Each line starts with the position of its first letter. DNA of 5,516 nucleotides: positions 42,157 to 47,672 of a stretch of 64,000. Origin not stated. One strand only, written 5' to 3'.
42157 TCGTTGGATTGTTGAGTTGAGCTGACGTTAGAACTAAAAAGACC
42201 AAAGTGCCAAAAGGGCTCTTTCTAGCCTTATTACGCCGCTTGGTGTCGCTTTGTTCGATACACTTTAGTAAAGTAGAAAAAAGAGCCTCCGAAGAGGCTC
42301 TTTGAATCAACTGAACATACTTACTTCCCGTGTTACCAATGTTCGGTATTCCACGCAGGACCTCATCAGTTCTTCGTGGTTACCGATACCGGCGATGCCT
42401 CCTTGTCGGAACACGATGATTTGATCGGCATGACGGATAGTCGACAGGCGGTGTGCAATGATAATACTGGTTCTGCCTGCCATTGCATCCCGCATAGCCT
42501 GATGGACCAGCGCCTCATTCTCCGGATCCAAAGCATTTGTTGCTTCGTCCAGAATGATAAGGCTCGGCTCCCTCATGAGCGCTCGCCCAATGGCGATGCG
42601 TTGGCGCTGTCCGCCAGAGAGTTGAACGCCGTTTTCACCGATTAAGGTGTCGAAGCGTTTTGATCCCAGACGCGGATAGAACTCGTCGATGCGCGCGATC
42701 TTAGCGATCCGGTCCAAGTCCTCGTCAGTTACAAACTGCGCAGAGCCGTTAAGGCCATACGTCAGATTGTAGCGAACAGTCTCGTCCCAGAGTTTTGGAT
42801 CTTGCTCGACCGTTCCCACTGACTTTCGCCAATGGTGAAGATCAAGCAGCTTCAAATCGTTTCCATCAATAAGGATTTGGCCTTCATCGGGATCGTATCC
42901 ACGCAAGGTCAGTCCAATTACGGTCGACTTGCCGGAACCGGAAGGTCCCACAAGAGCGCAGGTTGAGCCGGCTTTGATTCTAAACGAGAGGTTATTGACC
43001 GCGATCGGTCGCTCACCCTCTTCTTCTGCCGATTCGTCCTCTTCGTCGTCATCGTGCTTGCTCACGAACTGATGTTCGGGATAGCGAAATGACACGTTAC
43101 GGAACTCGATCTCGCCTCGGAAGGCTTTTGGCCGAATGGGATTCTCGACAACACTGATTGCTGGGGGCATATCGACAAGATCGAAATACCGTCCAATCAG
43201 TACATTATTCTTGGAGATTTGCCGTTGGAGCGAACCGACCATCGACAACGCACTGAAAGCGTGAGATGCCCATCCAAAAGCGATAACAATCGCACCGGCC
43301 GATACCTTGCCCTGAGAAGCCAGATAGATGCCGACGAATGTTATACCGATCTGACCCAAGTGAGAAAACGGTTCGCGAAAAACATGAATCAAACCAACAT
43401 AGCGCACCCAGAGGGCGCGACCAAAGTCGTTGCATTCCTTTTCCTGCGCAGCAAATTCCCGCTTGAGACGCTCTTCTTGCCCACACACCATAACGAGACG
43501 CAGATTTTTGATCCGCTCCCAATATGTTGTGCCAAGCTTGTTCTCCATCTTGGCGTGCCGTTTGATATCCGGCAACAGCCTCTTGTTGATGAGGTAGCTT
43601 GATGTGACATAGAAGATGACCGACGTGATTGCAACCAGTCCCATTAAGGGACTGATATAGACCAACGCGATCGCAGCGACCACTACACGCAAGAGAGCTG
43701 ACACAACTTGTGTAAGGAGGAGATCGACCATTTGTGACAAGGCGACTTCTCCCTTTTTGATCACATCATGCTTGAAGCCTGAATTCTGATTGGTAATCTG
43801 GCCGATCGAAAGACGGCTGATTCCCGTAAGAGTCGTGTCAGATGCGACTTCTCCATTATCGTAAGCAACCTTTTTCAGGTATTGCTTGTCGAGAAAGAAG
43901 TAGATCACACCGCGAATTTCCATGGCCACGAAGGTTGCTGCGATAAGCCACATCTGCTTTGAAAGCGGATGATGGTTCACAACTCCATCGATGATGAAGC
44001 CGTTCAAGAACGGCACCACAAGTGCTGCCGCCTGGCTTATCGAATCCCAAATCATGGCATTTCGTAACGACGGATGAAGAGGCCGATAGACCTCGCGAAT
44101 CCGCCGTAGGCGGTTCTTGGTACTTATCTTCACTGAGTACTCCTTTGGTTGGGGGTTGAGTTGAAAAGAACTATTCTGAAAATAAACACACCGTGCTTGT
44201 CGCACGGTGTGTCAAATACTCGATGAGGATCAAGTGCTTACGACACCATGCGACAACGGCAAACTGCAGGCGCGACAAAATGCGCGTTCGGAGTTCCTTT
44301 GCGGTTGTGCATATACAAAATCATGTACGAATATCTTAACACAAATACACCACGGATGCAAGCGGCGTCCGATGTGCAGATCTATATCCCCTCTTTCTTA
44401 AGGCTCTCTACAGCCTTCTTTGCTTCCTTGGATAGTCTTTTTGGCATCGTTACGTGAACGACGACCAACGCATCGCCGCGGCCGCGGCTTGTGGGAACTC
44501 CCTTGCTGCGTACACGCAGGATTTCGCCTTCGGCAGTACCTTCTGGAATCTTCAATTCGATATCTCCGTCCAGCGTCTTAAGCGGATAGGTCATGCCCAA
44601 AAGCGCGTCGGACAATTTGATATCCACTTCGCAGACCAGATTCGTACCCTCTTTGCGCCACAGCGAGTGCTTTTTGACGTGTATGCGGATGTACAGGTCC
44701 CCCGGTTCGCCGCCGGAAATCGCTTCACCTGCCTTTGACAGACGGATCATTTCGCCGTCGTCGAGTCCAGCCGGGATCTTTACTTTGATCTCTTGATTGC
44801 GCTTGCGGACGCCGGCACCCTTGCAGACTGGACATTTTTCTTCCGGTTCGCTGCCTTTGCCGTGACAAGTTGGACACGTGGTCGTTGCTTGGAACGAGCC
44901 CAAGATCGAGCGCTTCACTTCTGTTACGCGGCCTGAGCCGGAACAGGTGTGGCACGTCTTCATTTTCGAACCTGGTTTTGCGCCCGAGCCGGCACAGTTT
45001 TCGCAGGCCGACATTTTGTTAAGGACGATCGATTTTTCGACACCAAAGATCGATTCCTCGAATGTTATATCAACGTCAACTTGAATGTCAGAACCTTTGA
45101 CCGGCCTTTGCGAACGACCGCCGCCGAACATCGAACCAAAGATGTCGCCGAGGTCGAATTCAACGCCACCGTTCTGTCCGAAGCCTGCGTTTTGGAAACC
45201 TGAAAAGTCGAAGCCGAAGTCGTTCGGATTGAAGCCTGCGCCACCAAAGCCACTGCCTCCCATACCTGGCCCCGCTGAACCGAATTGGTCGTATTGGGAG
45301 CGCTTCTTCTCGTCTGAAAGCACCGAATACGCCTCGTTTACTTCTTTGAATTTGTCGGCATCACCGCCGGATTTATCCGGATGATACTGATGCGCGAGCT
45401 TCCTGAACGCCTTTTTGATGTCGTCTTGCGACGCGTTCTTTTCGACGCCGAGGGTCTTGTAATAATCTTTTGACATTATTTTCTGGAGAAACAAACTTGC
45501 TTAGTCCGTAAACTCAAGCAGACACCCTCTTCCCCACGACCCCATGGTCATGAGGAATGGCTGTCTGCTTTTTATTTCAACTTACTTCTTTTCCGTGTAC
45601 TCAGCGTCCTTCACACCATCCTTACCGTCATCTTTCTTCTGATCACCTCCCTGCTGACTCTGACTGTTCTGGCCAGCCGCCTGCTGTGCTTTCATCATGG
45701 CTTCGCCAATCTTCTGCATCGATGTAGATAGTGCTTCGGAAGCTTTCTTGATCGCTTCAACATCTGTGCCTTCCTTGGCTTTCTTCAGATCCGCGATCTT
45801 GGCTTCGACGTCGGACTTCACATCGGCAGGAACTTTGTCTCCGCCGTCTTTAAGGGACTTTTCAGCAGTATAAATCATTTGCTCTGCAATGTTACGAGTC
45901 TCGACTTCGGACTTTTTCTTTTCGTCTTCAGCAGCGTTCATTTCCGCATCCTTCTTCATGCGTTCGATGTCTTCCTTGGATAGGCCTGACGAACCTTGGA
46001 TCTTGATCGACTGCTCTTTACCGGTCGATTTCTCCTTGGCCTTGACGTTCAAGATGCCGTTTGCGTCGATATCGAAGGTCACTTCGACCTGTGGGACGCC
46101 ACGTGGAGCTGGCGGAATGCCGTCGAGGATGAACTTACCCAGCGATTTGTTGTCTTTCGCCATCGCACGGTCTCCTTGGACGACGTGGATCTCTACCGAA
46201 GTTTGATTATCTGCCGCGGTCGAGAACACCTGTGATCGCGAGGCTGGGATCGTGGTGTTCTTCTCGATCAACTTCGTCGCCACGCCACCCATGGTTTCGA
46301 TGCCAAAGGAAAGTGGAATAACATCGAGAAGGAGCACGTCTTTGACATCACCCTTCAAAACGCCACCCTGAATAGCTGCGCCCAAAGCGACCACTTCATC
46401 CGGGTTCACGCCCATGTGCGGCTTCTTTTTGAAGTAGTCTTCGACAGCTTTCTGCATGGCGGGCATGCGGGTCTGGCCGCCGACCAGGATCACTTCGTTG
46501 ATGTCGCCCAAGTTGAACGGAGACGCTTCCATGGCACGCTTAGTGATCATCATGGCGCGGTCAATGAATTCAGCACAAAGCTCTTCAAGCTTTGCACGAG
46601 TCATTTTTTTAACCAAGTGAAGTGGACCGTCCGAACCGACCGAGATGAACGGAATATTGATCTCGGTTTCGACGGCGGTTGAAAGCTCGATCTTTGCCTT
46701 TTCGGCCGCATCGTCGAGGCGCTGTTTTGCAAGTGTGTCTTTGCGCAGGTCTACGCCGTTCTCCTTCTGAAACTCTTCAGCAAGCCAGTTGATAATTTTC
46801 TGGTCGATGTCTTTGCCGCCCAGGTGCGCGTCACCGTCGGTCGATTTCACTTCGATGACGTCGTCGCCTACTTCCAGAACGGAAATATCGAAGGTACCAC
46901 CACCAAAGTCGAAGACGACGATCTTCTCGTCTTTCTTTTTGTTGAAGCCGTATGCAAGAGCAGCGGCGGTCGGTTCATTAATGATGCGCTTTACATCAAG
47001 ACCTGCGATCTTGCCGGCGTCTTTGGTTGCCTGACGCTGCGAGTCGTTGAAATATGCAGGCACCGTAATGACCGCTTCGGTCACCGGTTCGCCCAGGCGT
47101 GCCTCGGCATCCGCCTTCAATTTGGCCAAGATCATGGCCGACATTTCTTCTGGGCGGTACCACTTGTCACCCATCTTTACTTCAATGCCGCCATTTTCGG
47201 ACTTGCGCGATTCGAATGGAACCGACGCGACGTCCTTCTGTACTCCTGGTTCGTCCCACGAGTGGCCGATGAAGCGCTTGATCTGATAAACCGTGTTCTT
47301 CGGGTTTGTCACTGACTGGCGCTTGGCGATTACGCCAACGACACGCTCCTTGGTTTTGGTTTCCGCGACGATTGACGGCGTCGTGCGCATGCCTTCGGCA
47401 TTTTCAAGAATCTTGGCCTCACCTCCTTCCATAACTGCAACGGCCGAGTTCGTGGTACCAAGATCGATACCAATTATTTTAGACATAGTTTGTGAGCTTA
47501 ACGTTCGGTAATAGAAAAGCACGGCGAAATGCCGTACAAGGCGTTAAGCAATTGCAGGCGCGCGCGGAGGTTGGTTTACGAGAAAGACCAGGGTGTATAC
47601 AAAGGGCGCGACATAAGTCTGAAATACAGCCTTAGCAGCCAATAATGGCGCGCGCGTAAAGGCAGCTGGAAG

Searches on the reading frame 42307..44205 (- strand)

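Call 40: search_protein_families(library=ncbifam, proteins=[window:42307-44205:-], max_evalue=1e-10)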
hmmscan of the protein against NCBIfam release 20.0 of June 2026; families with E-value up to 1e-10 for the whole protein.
window:42307-44205:- (632 aa): 160 families (the best 25 are shown)
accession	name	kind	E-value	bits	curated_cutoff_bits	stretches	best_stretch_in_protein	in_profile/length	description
TIGR00958.1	3a01208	subfamily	3.8e-85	286.6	874.6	1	27-624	143-711/711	antigen peptide transporter 2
TIGR02203.1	MsbA_lipidA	equivalog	3.8e-84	283.2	602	1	57-623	26-565/572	lipid A export permease/ATP-binding protein MsbA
TIGR02204.1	MsbA_rel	hypoth_equivalog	2.9e-82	277.1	780.4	1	168-625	140-573/576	ABC transporter, permease/ATP-binding protein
NF010178.0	PRK13657.1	equivalog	3.7e-81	273.3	733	2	400-625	348-568/588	glucan ABC transporter ATP-binding protein/ permease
NF052233.1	CphA_assoc_ABC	equivalog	7.4e-76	256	880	2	397-624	519-740/766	cyanophycin metabolism-associated ABC transporter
TIGR01846.1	type_I_sec_HlyB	subfamily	1.7e-73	248.1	725.55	1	47-627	141-692/694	type I secretion system permease/ATPase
TIGR03375.1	type_I_sec_LssB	subfamily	6.9e-73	246.1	693.1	2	397-615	477-690/696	type I secretion system permease/ATPase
NF045513.1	HepA_fam_ABC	equivalog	6.6e-70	236.2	725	1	403-615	390-597/610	heterocyst formation ABC transporter subunit HepA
TIGR03796.1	NHLM_micro_ABC1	equivalog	1.9e-69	234.7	853.3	1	58-624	167-709/710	NHLP family bacteriocin export ABC transporter peptidase/permease/ATPase subunit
NF008381.0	PRK11176.1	equivalog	1.7e-65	221.5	867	1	299-623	277-575/582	lipid A ABC transporter ATP-binding protein/permease MsbA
TIGR03797.1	NHLM_micro_ABC2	equivalog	1.8e-64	218.4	709.4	1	50-626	141-684/686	NHLP bacteriocin export ABC transporter permease/ATPase subunit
TIGR02857.1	CydD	equivalog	1.9e-61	208.7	435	1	395-598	331-528/529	thiol reductant ABC exporter subunit CydD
TIGR01192.1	chvA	subfamily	2.5e-60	204.7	585.4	1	205-625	171-568/585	glucan export ABC transporter ATP-binding protein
TIGR01842.1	type_I_sec_PrtD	subfamily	3.2e-51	174.5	510.15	1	170-615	122-542/544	type I secretion system permease/ATPase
NF008379.0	PRK11174.1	equivalog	1.1e-50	172.9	684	1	401-627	364-584/588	heme ABC transporter permease/ATP-binding protein CydD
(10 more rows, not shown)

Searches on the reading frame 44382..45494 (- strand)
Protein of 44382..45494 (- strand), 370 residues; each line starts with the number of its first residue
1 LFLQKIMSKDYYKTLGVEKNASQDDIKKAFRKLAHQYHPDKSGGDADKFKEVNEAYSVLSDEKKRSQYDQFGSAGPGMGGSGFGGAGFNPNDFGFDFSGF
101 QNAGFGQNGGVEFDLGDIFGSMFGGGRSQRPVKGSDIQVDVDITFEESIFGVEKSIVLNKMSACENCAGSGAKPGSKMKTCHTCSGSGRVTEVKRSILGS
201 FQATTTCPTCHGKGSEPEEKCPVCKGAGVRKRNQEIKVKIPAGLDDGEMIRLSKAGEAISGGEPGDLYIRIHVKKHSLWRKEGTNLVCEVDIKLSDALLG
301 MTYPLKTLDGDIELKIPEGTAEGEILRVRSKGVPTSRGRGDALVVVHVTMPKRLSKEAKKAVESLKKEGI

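Call 41: search_protein_families(library=ncbifam, proteins=[window:44382-45494:-], max_evalue=1e-10)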
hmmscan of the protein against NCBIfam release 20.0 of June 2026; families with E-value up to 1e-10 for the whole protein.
window:44382-45494:- (370 aa): 12 families
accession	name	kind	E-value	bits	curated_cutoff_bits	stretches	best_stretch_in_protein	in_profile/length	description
TIGR02349.1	DnaJ_bact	equivalog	1.9e-121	405.8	377.2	1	10-368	1-353/354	molecular chaperone DnaJ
NF008035.0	PRK10767.1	subfamily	2.4e-107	359.2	338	1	7-367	2-346/374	molecular chaperone DnaJ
NF010872.0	PRK14279.1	equivalog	8.4e-97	324.7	556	1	6-365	6-375/394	molecular chaperone DnaJ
NF010874.0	PRK14281.1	equivalog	2.5e-91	306.7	619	1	7-368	1-372/397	chaperone protein DnaJ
NF010894.0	PRK14301.1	equivalog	2.8e-89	299.7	548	1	7-363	2-345/373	chaperone protein DnaJ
NF010885.0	PRK14292.1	equivalog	2.8e-86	289.8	585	2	106-364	78-344/371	chaperone protein DnaJ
NF010871.0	PRK14278.1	equivalog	1.9e-83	280.4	502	1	7-367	1-349/378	molecular chaperone DnaJ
NF010892.0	PRK14299.1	equivalog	4.5e-57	193.5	392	2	8-179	3-173/291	chaperone protein DnaJ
NF007618.0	PRK10266.1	equivalog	1.9e-43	149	403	2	227-360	149-285/306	curved DNA-binding protein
NF037946.1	terminal_TopJ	equivalog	2.6e-36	125.5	300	1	9-97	5-91/810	terminal organelle assembly protein TopJ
TIGR03835.1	termin_org_DnaJ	equivalog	4.2e-24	85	512.25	1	9-75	2-70/871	terminal organelle assembly protein TopJ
NF050028.1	CldAdptActJ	equivalog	6.3e-12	45.8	150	1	10-68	3-69/93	cold adaptation protein ActJcold adaptation protein ActJ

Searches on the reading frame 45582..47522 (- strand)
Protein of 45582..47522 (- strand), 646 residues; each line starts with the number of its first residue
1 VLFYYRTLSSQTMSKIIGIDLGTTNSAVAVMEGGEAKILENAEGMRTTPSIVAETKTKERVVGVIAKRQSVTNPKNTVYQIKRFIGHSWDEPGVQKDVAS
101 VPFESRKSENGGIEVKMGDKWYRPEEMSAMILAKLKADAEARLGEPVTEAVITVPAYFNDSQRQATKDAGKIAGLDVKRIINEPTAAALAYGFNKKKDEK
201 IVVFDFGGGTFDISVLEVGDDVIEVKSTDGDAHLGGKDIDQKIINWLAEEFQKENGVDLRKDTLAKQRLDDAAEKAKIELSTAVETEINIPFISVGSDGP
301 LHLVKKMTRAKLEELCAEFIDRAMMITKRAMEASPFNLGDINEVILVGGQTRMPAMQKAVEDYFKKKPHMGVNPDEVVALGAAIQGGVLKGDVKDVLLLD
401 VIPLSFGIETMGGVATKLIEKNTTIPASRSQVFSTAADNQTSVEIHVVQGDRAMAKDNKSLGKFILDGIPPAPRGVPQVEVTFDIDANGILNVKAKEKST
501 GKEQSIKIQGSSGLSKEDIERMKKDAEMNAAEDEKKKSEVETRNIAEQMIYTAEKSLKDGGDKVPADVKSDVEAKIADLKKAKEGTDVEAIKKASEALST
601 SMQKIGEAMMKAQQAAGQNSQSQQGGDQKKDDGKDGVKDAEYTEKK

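Call 40: search_protein_families(library=ncbifam, proteins=[window:45582-47522:-], max_evalue=1e-10)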
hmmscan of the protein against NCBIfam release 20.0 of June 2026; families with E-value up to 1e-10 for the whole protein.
window:45582-47522:- (646 aa): 13 families
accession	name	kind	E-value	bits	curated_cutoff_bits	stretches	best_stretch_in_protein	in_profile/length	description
NF001413.0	PRK00290.1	equivalog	2.2e-286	951.2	648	1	13-645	1-621/625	molecular chaperone DnaK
TIGR02350.1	prok_dnaK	equivalog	1.3e-277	922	822.55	1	15-610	1-595/596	molecular chaperone DnaK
NF009947.0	PRK13411.1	equivalog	7.2e-252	837.2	1002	1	13-629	1-619/662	molecular chaperone DnaK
NF009946.0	PRK13410.1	equivalog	1.9e-242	806.3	1019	1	13-620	1-612/669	molecular chaperone DnaK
NF003520.0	PRK05183.1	subfamily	2.6e-181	604.2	620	1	15-613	20-608/621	Fe-S protein assembly chaperone HscA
TIGR01991.1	HscA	equivalog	2.1e-176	588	708.55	1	17-613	2-588/600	Fe-S protein assembly chaperone HscA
NF002399.0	PRK01433.1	equivalog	1.2e-118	397.3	743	1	13-609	18-577/595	Fe-S protein assembly chaperone HscA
NF008673.0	PRK11678.1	equivalog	3e-23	82.4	331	1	125-227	127-237/450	molecular chaperone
NF010539.0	PRK13927.1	subfamily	7.6e-15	54.6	293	1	130-383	82-323/339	rod shape-determining protein MreB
NF011660.0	PRK15080.1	equivalog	2.5e-14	53.2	182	0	129-234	76-176/277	ethanolamine utilization protein EutJ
NF010540.1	PRK13929.1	exception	3.8e-13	49.2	515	1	129-383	82-321/334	rod-share determining protein MreBH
TIGR02529.1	EutJ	subfamily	2.3e-12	46.9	152.1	1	129-234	43-143/239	ethanolamine utilization protein EutJ family protein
TIGR00904.1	mreB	subfamily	3.1e-12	46.2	365.75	1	149-382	100-322/334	MreB/Mrl family cell shape determining protein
